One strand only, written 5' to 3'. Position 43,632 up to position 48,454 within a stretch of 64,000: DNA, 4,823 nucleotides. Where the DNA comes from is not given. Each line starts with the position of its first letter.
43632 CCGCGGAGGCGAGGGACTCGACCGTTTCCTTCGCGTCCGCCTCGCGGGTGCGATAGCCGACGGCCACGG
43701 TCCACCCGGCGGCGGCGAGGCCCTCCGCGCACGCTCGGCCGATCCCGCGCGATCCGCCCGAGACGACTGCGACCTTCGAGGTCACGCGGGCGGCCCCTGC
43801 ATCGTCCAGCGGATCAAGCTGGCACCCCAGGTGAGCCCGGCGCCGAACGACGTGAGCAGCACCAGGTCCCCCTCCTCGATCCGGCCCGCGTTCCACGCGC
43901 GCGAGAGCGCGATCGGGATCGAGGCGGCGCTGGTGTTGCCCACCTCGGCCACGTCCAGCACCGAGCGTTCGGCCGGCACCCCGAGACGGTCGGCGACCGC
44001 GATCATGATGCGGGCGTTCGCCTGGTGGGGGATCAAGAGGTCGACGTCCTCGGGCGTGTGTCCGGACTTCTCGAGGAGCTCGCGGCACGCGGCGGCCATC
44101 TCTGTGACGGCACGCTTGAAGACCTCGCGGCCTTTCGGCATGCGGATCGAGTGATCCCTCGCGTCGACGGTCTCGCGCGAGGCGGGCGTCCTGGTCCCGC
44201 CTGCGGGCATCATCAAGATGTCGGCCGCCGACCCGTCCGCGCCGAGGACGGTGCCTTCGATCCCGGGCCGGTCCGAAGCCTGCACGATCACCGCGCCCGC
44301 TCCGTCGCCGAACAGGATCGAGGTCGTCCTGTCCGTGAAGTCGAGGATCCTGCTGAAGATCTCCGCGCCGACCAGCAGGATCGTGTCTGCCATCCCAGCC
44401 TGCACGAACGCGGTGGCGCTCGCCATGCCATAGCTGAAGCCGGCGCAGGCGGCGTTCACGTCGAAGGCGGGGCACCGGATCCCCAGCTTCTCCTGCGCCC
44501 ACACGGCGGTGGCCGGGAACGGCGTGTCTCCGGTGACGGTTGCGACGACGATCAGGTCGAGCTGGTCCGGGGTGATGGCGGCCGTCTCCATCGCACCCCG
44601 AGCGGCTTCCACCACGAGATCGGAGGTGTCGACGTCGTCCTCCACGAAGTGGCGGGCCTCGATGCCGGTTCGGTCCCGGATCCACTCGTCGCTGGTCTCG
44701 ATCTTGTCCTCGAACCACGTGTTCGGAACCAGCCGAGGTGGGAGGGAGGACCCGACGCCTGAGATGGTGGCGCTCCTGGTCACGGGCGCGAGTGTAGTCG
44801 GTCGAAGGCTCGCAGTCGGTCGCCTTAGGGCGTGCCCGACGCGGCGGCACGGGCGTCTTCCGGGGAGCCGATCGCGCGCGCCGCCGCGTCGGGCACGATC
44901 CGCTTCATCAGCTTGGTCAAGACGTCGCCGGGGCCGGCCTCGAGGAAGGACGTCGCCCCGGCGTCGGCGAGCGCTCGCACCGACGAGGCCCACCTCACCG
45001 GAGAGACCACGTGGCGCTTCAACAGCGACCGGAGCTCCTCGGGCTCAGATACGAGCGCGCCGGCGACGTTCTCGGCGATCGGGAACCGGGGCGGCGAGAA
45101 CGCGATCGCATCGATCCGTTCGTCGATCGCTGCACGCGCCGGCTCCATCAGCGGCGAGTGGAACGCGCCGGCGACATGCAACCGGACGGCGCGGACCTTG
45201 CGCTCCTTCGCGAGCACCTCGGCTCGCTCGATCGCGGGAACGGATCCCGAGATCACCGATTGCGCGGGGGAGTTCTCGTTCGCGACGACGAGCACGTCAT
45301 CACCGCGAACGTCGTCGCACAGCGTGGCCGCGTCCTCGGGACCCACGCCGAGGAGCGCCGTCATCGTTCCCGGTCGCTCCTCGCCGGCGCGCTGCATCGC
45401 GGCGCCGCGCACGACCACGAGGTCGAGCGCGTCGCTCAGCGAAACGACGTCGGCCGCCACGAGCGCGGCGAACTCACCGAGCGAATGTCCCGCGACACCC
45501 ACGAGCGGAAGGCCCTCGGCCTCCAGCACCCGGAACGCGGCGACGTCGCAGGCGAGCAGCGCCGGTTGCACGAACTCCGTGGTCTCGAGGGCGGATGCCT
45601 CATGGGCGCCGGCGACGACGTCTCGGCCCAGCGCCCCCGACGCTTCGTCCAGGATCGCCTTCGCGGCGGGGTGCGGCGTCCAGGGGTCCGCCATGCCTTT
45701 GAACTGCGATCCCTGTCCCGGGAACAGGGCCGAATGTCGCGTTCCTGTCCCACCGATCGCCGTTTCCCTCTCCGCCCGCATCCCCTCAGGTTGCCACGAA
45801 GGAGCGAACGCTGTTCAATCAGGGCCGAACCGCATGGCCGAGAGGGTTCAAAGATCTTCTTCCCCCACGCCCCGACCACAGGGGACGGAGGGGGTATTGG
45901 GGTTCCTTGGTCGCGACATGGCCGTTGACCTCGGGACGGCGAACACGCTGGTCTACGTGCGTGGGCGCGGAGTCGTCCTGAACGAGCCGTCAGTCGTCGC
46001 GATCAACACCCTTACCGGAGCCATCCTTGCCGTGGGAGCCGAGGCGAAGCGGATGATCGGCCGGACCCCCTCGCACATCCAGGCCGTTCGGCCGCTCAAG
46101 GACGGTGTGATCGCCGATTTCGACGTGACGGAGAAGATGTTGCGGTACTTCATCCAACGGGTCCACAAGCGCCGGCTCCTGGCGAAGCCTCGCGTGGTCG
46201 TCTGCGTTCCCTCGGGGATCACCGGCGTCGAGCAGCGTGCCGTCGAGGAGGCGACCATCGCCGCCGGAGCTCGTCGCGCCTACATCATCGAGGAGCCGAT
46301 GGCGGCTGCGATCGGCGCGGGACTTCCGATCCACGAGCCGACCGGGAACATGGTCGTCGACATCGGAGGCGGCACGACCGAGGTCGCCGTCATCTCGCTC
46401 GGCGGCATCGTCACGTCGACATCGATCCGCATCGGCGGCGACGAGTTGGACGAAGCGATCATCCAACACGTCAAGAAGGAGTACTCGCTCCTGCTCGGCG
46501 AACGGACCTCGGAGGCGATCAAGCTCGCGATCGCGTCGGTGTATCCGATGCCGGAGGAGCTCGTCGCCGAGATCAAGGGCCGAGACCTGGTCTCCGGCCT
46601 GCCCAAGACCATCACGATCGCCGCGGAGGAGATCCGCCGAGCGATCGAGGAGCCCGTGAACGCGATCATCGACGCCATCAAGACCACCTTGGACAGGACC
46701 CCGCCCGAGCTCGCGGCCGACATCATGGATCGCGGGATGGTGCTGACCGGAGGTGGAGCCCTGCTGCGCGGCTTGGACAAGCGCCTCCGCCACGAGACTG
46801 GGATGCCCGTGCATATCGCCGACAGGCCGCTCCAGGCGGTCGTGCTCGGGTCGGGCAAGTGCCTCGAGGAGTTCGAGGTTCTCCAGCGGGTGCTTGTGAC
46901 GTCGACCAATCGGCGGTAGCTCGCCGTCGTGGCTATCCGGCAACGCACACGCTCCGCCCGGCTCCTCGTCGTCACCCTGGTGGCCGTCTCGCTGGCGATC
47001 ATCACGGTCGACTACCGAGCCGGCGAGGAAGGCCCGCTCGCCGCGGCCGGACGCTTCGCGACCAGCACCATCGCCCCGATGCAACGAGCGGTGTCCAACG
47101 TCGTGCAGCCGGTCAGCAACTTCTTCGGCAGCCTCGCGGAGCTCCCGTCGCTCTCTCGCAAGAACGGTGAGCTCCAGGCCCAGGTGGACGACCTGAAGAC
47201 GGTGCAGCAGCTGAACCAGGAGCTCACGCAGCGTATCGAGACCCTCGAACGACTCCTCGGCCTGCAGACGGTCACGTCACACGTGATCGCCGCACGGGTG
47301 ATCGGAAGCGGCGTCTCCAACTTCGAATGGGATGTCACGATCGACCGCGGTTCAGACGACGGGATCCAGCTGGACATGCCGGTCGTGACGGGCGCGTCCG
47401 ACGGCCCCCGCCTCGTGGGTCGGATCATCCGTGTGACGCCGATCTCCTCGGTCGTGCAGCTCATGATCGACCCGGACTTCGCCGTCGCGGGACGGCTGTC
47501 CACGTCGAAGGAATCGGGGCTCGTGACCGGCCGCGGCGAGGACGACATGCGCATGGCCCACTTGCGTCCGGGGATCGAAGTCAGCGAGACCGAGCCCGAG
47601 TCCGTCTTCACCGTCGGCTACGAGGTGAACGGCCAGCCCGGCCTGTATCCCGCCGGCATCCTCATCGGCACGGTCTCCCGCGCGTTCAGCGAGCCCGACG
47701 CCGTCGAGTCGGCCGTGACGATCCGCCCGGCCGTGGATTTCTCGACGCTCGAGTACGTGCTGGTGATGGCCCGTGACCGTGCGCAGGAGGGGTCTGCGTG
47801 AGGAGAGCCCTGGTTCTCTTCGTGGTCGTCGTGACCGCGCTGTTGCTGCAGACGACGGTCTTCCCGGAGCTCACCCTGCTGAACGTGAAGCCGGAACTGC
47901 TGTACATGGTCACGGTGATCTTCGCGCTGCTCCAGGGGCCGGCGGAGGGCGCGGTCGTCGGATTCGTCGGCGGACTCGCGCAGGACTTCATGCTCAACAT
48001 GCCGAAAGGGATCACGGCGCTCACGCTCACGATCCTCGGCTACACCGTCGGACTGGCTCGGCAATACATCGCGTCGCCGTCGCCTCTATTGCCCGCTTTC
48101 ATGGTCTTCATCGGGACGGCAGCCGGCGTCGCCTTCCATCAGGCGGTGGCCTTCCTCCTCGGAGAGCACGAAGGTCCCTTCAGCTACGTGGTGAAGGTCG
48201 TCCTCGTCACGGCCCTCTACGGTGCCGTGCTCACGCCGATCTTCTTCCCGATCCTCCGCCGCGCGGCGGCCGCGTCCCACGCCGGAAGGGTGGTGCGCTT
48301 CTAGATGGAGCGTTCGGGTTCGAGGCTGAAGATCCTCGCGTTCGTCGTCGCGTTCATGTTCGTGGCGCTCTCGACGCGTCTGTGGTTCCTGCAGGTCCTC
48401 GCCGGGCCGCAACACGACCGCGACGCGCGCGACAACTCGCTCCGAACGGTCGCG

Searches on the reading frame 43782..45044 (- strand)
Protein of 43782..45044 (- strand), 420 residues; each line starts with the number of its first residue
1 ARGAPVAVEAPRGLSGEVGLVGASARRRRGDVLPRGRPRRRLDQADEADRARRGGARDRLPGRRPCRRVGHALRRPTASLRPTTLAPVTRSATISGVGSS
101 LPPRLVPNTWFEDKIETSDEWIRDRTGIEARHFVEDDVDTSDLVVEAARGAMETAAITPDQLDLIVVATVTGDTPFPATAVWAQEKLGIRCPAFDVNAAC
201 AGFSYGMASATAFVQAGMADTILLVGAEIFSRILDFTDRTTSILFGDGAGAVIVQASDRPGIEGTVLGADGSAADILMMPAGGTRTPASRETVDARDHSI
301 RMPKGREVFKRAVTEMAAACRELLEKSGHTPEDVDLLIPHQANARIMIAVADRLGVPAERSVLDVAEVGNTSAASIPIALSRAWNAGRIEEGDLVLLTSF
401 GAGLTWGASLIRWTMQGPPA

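Call 46: search_protein_families(library=pfam, proteins=[window:43782-45044:-], max_evalue=0.01)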
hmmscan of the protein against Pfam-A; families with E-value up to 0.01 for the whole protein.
window:43782-45044:- (420 aa): 4 families
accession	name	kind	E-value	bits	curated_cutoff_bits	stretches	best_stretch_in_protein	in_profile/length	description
PF08541.16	ACP_syn_III_C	-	5.1e-37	126.4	26.6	1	324-413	1-90/90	3-Oxoacyl-[acyl-carrier-protein (ACP)] synthase III C terminal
PF08545.16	ACP_syn_III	-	5.2e-28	97.2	24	1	194-271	1-80/80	3-Oxoacyl-[acyl-carrier-protein (ACP)] synthase III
PF00108.29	Thiolase_N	-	1.1e-08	35.2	26.4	1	125-233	8-118/260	Thiolase, N-terminal domain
PF07451.17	SpoVAD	-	0.0012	18.1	22.1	1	141-226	52-132/329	Stage V sporulation protein AD (SpoVAD)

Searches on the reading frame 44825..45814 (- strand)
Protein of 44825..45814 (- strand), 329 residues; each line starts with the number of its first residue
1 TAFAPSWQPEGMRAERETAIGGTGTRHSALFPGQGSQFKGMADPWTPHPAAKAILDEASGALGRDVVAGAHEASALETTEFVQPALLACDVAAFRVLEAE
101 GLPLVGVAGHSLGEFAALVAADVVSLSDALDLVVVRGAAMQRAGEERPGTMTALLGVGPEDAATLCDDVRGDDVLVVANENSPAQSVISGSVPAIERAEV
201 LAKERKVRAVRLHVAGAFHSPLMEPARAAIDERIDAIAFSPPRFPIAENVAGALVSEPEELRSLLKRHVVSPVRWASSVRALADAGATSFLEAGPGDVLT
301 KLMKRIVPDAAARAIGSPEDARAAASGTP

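Call 41: search_protein_families(library=pfam, proteins=[window:44825-45814:-], max_evalue=0.01)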
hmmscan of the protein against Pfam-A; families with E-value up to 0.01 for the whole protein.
window:44825-45814:- (329 aa): 1 family
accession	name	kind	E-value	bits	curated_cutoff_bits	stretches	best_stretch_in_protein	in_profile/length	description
PF00698.26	Acyl_transf_1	-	3.7e-35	122.3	32.7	1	30-307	3-279/319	Acyl transferase domain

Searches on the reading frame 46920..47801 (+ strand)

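Call 40: search_protein_families(library=pfam, proteins=[window:46920-47801:+], max_evalue=0.01)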
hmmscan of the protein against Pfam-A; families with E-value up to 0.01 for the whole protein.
window:46920-47801:+ (293 aa): 1 family
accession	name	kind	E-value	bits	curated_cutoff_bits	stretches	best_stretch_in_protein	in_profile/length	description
PF04085.20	MreC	-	4.1e-31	108.2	28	1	127-283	1-146/147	Rod shape-determining protein MreC, barrel core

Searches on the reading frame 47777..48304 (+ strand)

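Call 41: search_protein_families(library=pfam, proteins=[window:47777-48304:+], max_evalue=0.01)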
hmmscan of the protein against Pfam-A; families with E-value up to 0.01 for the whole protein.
window:47777-48304:+ (175 aa): 2 families
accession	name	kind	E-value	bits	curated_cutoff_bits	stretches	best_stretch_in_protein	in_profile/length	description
PF04093.17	MreD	-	2.5e-10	41.1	24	1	11-160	7-151/158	rod shape-determining protein MreD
PF07155.17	ECF-ribofla_trS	-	2e-05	25.1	26.7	1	16-128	10-129/172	ECF-type riboflavin transporter, S component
